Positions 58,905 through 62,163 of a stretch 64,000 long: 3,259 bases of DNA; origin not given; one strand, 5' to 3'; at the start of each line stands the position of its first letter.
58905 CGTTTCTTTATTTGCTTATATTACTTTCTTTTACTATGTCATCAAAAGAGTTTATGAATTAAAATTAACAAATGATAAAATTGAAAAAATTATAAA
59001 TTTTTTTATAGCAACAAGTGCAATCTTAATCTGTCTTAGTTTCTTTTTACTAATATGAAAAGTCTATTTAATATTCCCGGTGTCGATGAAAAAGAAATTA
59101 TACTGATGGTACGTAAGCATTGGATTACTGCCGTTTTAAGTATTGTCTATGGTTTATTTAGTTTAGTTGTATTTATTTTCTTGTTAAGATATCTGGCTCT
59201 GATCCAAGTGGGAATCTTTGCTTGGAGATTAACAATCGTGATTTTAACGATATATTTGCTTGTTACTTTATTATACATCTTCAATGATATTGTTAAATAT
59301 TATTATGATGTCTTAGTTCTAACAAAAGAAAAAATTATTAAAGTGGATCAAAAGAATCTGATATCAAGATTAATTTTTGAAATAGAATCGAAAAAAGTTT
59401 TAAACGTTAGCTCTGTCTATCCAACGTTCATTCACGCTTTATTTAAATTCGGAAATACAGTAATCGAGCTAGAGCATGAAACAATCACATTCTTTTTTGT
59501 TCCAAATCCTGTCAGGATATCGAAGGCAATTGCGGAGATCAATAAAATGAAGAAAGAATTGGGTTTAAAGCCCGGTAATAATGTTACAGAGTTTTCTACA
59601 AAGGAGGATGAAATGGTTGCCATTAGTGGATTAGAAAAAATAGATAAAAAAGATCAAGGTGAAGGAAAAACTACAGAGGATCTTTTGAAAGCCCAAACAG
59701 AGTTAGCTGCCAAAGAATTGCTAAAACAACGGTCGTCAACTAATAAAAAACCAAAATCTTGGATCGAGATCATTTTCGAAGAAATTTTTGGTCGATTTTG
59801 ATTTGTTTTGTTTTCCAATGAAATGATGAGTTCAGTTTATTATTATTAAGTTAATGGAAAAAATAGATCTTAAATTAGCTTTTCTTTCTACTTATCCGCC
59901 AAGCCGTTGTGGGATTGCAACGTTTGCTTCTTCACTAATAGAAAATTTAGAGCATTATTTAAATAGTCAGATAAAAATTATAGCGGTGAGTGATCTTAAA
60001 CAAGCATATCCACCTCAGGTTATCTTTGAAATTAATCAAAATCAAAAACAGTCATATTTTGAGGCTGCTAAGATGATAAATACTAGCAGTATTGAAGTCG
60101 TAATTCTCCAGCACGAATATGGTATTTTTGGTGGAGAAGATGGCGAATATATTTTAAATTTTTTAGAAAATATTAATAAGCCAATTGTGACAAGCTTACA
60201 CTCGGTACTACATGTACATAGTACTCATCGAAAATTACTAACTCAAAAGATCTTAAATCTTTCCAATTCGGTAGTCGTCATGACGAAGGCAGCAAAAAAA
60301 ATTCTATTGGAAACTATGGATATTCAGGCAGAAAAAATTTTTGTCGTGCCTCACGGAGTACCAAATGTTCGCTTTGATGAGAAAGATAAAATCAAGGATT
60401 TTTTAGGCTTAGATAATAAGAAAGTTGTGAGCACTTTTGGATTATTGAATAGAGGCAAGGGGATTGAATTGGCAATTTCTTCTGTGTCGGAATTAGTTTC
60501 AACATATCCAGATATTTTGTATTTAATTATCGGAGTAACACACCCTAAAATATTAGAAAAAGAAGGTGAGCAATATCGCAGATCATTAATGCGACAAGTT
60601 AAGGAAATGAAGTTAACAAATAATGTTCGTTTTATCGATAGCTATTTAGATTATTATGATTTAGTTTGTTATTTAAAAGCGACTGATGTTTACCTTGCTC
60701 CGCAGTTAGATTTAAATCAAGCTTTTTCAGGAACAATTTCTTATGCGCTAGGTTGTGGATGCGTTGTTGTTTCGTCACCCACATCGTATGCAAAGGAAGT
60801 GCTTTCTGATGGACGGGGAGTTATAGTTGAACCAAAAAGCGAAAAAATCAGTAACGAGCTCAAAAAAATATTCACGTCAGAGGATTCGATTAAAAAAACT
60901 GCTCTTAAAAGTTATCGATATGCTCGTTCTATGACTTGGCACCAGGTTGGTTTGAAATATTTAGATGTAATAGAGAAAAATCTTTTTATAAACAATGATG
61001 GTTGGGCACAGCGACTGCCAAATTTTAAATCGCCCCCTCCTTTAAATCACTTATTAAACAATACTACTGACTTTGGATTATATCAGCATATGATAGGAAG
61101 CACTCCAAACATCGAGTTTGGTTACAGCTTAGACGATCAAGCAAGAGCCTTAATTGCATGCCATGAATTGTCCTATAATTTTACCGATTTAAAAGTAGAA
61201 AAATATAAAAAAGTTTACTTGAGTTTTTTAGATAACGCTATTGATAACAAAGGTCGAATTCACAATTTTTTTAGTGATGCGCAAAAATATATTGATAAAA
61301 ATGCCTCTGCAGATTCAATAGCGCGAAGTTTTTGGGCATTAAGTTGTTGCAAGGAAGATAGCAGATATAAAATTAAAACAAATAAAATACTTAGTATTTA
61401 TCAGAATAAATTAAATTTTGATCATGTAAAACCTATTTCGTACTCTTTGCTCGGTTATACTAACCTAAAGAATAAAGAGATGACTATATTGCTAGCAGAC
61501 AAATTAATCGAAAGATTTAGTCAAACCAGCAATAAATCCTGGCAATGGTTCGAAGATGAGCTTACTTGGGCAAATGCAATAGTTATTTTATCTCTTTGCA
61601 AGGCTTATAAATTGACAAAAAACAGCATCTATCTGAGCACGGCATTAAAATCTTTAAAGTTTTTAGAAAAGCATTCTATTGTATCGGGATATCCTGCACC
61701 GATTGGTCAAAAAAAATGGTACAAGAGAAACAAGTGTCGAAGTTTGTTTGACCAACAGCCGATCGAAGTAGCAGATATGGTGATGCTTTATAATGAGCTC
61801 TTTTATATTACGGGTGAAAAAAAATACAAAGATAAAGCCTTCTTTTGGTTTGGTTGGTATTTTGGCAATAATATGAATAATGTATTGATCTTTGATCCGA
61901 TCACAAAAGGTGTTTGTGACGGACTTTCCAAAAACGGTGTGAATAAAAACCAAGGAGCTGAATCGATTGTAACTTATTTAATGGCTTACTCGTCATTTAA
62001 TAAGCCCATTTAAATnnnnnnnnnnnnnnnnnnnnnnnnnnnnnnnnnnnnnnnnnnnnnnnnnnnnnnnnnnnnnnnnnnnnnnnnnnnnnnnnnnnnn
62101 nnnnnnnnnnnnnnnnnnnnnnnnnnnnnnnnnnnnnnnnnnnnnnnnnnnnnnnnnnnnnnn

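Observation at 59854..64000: Heliorhodopsin gene translationally coupled to a GT4-fusion glycosyltransferase and followed by a large surface protein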

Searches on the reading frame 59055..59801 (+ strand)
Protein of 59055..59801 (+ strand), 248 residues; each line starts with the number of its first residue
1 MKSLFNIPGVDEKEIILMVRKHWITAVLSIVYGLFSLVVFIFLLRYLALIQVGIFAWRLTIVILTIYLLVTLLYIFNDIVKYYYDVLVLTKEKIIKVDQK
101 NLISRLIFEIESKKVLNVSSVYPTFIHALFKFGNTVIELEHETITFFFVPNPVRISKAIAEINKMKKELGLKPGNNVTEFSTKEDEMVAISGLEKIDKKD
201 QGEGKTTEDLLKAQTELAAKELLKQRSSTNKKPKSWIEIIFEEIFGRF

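Call 4: search_protein_families(library=pfam, proteins=[window:59055-59801:+], max_evalue=0.01)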
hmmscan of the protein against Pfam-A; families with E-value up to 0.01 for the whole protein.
window:59055-59801:+ (248 aa): 1 family
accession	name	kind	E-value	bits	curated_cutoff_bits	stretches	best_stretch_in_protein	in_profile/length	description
PF04824.21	Rad21_Rec8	-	0.0035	17.1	22.7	1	82-100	23-41/55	Conserved region of Rad21 / Rec8 like protein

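Call 24: search_protein_families(library=ncbifam, proteins=[window:59055-59801:+], max_evalue=0.01)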
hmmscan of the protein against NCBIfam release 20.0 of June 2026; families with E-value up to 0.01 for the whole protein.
window:59055-59801:+ (248 aa): 0 families

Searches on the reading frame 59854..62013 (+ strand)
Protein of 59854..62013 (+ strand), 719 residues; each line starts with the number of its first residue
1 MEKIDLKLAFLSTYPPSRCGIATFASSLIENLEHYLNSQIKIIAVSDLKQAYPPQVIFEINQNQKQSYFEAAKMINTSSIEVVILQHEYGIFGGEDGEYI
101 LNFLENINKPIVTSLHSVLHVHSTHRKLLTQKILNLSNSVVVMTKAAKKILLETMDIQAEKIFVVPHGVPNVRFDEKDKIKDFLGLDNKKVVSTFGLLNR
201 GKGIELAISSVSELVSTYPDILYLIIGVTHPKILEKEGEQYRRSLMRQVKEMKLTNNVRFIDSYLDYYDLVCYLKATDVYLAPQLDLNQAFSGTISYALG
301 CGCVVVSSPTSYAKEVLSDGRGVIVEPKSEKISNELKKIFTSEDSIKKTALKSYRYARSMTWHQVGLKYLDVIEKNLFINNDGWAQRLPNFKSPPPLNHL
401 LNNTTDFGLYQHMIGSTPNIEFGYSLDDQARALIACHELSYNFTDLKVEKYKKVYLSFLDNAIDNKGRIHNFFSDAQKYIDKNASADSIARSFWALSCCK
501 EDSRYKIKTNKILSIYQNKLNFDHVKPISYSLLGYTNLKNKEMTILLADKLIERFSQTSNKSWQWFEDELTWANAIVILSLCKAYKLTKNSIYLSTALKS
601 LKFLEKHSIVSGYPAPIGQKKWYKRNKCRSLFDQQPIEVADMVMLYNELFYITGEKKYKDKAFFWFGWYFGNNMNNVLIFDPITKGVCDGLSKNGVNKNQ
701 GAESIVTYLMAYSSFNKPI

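Call 4: search_protein_families(library=pfam, proteins=[window:59854-62013:+], max_evalue=0.01)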
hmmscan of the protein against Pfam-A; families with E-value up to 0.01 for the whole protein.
window:59854-62013:+ (719 aa): 5 families
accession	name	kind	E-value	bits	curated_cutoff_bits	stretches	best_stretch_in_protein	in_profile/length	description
PF00534.26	Glycos_transf_1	-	1e-15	58.2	26.4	1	177-348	2-160/172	Glycosyl transferases group 1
PF13692.12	Glyco_trans_1_4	-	1.2e-11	45.5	27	1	190-339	2-139/142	Glycosyl transferases group 1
PF13439.12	Glyco_transf_4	-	7.3e-06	26.6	28.5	1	106-169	94-166/170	Glycosyltransferase Family 4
PF13524.12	Glyco_trans_1_2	-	0.0007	20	25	1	263-362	33-135/144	Glycosyl transferase-like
PF06662.19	C5-epim_C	-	0.0014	18.6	23.3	1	574-624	31-82/188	D-glucuronyl C5-epimerase C-terminus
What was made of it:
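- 59854..60993 (+): GT4 (GT-B type) glycosyltransferase domain of the 719-aa fusion protein. The classical EX7E motif reads QX7Y. Pfam Glycos_transf_1, 58.2 bits (call 4).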

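Call 10: find_homologous_proteins(query=window:59854-62013:+)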
Query window:59854-62013:+ (719 aa): 3230 proteins with E <= 0.001 among 8000 candidates; the best 120 are listed.
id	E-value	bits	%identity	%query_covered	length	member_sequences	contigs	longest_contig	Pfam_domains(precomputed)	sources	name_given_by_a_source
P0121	0.0e+0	1631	100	100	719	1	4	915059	PF00534.27,PF13439.13,PF13692.13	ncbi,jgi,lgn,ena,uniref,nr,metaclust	ncbi:TPA: hypothetical protein DD449_04800 [Candidatus Berkelbacteria bacterium]|uniref:Group 1 glyc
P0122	0.0e+0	1061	63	100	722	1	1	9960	PF00534.27,PF13524.13,PF13439.13,PF13692.13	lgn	-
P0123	3.9e-262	890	53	100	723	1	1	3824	PF00534.27,PF13439.13,PF13692.13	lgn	-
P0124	9.3e-252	855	53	99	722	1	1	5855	PF00534.27,PF13439.13,PF13692.13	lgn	-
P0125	1.2e-249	848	53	100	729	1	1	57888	PF00534.27,PF13524.13,PF13439.13,PF13692.13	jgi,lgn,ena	-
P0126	2.2e-249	848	54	99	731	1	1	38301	PF00534.27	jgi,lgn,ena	-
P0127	3.3e-249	847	52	99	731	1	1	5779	PF00534.27,PF07470.20,PF13439.13,PF13692.13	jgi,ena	-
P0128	2.9e-248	844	52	99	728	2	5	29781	PF00534.27,PF13524.13,PF13439.13,PF13692.13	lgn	-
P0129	3.4e-248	844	52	100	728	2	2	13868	PF00534.27,PF13524.13,PF13439.13,PF13692.13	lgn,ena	-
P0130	5.2e-248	843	53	100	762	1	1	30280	PF00534.27,PF13692.13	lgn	-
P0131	9.0e-247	839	53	99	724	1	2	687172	PF00534.27,PF13439.13,PF13692.13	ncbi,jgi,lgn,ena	ncbi:MAG: glycosyltransferase [Patescibacteria group bacterium]|jgi:glycosyltransferase involved in 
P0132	8.4e-246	836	52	99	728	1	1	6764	PF00534.27,PF07470.20,PF13439.13,PF13692.13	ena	-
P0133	1.4e-245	835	52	99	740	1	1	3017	PF00534.27,PF13439.13,PF13692.13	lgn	-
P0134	5.0e-245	833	50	100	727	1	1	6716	PF00534.27,PF13524.13,PF13439.13,PF13692.13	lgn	-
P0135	4.1e-244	830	51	99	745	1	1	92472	PF00534.27,PF13524.13,PF13439.13,PF13692.13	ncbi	-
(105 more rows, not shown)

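Call 16: find_encoding_contigs(protein=P0122, flank=10000, max_places=4)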
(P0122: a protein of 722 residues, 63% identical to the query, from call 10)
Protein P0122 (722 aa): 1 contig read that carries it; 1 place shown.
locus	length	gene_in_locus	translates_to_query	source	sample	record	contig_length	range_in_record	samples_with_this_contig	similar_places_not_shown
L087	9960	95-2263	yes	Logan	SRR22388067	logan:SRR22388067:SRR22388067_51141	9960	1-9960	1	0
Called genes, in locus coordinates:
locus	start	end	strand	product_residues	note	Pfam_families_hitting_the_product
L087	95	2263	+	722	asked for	PF13439:Glyco_transf_4 (weak), PF00534:Glycos_transf_1, PF13692:Glyco_trans_1_4, PF13524:Glyco_trans_1_2 (faint)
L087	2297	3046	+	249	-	PF18761:Heliorhodopsin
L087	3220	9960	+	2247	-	?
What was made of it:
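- On Heliorhodopsin-partner regulatory operon (helper rhodopsin): Only L087 keeps it (call 16).
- The two genes share a strand, have no detectable terminator between them, and keep their order in one relative in which the enzyme has diverged to 63% identity (call 16). The order enzyme - heliorhodopsin is kept in L087 although the enzyme has diverged to 63% identity (call 16). L087 also keeps the next gene, the giant protein, so the shared order is ordinary synteny (call 16).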

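Call 17: find_encoding_contigs(protein=P0131, flank=10000, max_places=3)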
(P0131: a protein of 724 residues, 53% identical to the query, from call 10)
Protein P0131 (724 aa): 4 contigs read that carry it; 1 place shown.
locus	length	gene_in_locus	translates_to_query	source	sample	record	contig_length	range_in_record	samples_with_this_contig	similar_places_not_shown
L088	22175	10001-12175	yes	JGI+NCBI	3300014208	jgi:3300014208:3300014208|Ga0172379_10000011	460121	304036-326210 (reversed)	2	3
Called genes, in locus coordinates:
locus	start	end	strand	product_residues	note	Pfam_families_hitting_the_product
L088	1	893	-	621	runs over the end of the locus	PF00012:HSP70, PF06723:MreB_Mbl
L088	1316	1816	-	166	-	PF01025:GrpE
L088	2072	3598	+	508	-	PF13567:DUF4131, PF03772:Competence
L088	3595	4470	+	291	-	PF00753:Lactamase_B, PF25281:MBL_MAP1B (weak), PF12706:Lactamase_B_2 (weak)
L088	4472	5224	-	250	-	PF00106:adh_short, PF08659:KR, PF13561:adh_short_C2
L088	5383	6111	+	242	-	PF20772:TACO1_YebC_N, PF01709:Transcrip_reg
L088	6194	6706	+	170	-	PF02075:RuvC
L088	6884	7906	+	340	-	PF01087:GalP_UDP_transf, PF01230:HIT (faint), PF16268:DUF4921 (weak), PF02744:GalP_UDP_tr_C (weak)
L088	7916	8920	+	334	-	PF01636:APH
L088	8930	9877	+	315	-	PF04041:Glyco_hydro_130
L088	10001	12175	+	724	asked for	PF13439:Glyco_transf_4, PF00534:Glycos_transf_1, PF13692:Glyco_trans_1_4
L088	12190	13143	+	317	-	PF01636:APH (faint)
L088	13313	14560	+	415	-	PF13439:Glyco_transf_4, PF13579:Glyco_trans_4_4, PF20706:GT4-conflict, PF00534:Glycos_transf_1, PF13692:Glyco_trans_1_4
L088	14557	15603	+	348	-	PF13439:Glyco_transf_4, PF13579:Glyco_trans_4_4, PF00534:Glycos_transf_1, PF13692:Glyco_trans_1_4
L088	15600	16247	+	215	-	PF05116:S6PP (faint)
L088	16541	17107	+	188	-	PF01330:RuvA_N, PF00633:HHH (faint), PF14520:HHH_5, PF07499:RuvA_C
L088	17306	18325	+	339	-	PF05496:RuvB_N, PF06068:TIP49 (weak), PF01078:Mg_chelatase (faint), PF00004:AAA, PF07728:AAA_5, PF17864:AAA_lid_4, PF05491:WHD_RuvB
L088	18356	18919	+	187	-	PF02677:QueH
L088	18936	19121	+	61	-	-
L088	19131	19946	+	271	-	-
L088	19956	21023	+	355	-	PF02547:Queuosine_synth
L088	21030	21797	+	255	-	PF13023:HD_3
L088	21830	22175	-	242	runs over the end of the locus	PF00535:Glycos_transf_2, PF10111:Glyco_tranf_2_2, PF13641:Glyco_tranf_2_3 (weak)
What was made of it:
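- In L088 the cluster reads GalP_UDP_transf - APH - GH130 - fusion enzyme - APH - GT4 - GT4 - S6PP(faint) (call 17).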

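Call 24: search_protein_families(library=ncbifam, proteins=[window:59854-62013:+], max_evalue=0.01)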
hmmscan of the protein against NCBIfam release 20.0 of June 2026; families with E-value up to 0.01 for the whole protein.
window:59854-62013:+ (719 aa): 10 families
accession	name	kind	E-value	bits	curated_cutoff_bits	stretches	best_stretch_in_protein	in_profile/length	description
NF041876.1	EPS_EpsE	equivalog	5.7e-12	45.6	400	1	132-349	158-368/389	exopolysaccharide biosynthesis GT4 family glycosyltransferase EpsE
TIGR03449.1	mycothiol_MshA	equivalog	1.4e-11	44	462.5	1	123-367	151-394/406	D-inositol-3-phosphate glycosyltransferase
TIGR02149.1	glgA_Coryne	subfamily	4.9e-09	35.8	302.4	1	134-374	142-388/391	glycogen synthase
TIGR04157.1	glyco_rSAM_CFB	subfamily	1.3e-08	34.3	400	1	56-227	93-265/406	TIGR04157 family glycosyltransferase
NF038295.1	EPS_HpsP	equivalog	4.1e-08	32.6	550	1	151-372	168-383/388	hormogonium polysaccharide biosynthesis glycosyltransferase HpsP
TIGR04047.1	MSMEG_0565_glyc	hypoth_equivalog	1.2e-07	31.2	259.85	1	129-372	131-370/373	MSMEG_0565 family glycosyltransferase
TIGR04063.1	stp3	hypoth_equivalog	2.4e-07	30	442.05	1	128-373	149-392/397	TIGR04063 family PEP-CTERM/XrtA system glycosyltransferase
NF053787.1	GlcN_PG_synth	equivalog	6.3e-05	22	480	1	234-365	219-348/361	N-acetylglucosaminyl phosphatidylglycerol synthase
NF041010.1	glycosy_Agl16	equivalog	0.00012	21.1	575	1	106-372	102-347/352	glycosylation protein Agl16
NF038298.1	EPS_HpsO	equivalog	0.00077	18.3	575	1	129-357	139-367/388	hormogonium polysaccharide biosynthesis glycosyltransferase HpsO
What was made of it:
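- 59854..60993 (+): Only sub-threshold NCBIfam GT4 hits (call 24).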

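Call 25: search_solved_structures(query=window:59854-62013:+, max_evalue=0.1)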
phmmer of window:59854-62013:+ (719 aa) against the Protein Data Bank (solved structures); distinct sequences matched with E-value up to 0.1: 4.
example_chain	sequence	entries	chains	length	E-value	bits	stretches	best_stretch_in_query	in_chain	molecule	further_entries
5i45_A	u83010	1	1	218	1.1e-07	33.7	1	188-350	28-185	Glycosyl transferases group 1 family protein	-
7tem_A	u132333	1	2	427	0.0035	18.9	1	638-711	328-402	Putative exported protein YPO2471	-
4n9w_A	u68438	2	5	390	0.0042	18.6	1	162-327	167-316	GDP-mannose-dependent alpha-(1-2)-phosphatidylinositol mannosyltransferase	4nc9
2gej_A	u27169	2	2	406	0.0047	18.5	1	162-327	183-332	PHOSPHATIDYLINOSITOL MANNOSYLTRANSFERASE (PimA)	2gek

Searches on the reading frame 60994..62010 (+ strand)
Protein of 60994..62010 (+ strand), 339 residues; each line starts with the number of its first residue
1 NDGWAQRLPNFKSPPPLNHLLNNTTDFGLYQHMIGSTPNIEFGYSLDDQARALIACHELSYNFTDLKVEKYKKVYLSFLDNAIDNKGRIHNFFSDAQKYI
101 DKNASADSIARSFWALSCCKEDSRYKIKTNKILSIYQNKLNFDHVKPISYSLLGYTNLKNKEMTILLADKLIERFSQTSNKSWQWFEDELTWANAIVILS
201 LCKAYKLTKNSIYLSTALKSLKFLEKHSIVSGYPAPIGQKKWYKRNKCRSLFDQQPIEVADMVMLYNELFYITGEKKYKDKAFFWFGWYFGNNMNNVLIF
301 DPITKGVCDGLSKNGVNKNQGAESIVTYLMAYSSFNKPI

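Call 41: predict_structure(alignment_id=A2)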
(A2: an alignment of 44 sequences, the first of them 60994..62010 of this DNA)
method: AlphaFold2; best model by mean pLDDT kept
length: 339 residues; sequences in the alignment: 44
mean_pLDDT: 95.7   pTM: 0.94
mean pLDDT of the five models: 95.7, 95.5, 95.0, 94.7, 94.4
residues with pLDDT >= 90: 321; 70-90: 15; 50-70: 2; < 50: 1
segments of 3 or more residues with pLDDT < 50: none
pLDDT, mean of each block of 10 residues (from residue 1): 88 94 96 92 97 96 90 97 98 98 98 98 94 98 98 98 99 98 97 96 99 99 97 93 92 94 98 97 98 96 95 94 97 83
secondary structure, 60 per line:
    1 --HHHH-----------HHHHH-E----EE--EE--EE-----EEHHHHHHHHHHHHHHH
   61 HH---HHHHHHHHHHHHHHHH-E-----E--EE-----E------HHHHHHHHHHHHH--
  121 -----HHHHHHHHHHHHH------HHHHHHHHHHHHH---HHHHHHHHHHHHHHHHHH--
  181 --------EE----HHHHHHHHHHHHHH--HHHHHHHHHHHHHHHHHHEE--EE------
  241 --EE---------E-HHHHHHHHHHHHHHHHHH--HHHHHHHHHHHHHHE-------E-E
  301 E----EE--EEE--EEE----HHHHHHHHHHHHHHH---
elements in order: H3-6 H18-22 H46-62 H66-81 H106-118 H126-138 H145-157 H161-178 H195-208 H211-228 H256-273 H276-289 E310-312 E315-317 H322-336
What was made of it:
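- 60994..62013 (+): C-terminal (alpha/alpha)6-barrel carbohydrate-active domain of the same protein, including the stop codon. AlphaFold2 model, pLDDT 95.7 (call 41).
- On (alpha/alpha)6-barrel carbohydrate-active enzymes (AGE/cellobiose 2-epimerase, GH9, GH76 and relatives): Model pLDDT 95.7 with paired helices (call 41).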

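Call 43: find_related_loci(query=A2, collection=metagenome_contigs, flank=10000)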
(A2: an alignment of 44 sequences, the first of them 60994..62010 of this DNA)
Query A2 (339 aa) in metagenome_contigs; peptide patterns used: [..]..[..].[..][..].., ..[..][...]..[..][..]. (x = any residue, [..] = any of these).
600 stretches matched a pattern (row limit reached: there are more); 397 encode a relative of the query (tblastn E <= 1e-3); the best 80 are kept; 80 distinct loci.
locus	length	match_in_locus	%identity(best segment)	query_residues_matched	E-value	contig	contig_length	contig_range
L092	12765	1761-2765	35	5-332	1e-60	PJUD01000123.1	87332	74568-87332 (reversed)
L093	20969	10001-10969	35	18-332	2e-60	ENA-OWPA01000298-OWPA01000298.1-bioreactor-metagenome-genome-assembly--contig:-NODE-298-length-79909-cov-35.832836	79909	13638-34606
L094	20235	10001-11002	35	11-331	3e-59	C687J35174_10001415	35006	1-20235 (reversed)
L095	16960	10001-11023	34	8-337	2e-57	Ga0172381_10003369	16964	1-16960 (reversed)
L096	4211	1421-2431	37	5-331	7e-56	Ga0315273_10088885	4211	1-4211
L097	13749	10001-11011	32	11-331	1e-55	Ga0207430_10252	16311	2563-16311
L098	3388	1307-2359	32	2-332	2e-55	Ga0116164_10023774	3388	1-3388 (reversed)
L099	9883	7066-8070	31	9-331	6e-55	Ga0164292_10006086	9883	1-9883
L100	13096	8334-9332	32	8-332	3e-55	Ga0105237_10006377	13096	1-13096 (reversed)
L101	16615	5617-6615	33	8-332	4e-55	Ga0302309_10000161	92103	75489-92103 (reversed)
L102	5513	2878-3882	34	8-331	2e-55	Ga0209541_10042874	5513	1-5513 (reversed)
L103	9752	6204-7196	34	14-332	1e-54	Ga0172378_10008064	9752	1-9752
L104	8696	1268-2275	32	9-332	7e-55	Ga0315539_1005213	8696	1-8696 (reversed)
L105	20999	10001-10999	32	8-332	2e-54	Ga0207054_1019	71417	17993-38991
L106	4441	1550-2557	32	9-332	3e-54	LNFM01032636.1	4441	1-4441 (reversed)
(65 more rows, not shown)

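Call 47: search_protein_families(library=pfam, proteins=[window:60994-62010:+], max_evalue=0.01)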
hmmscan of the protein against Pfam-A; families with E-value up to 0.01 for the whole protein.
window:60994-62010:+ (339 aa): 1 family
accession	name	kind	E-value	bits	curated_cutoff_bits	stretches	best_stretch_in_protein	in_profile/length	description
PF06662.19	C5-epim_C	-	0.00046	20.2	23.3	1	194-244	31-82/188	D-glucuronyl C5-epimerase C-terminus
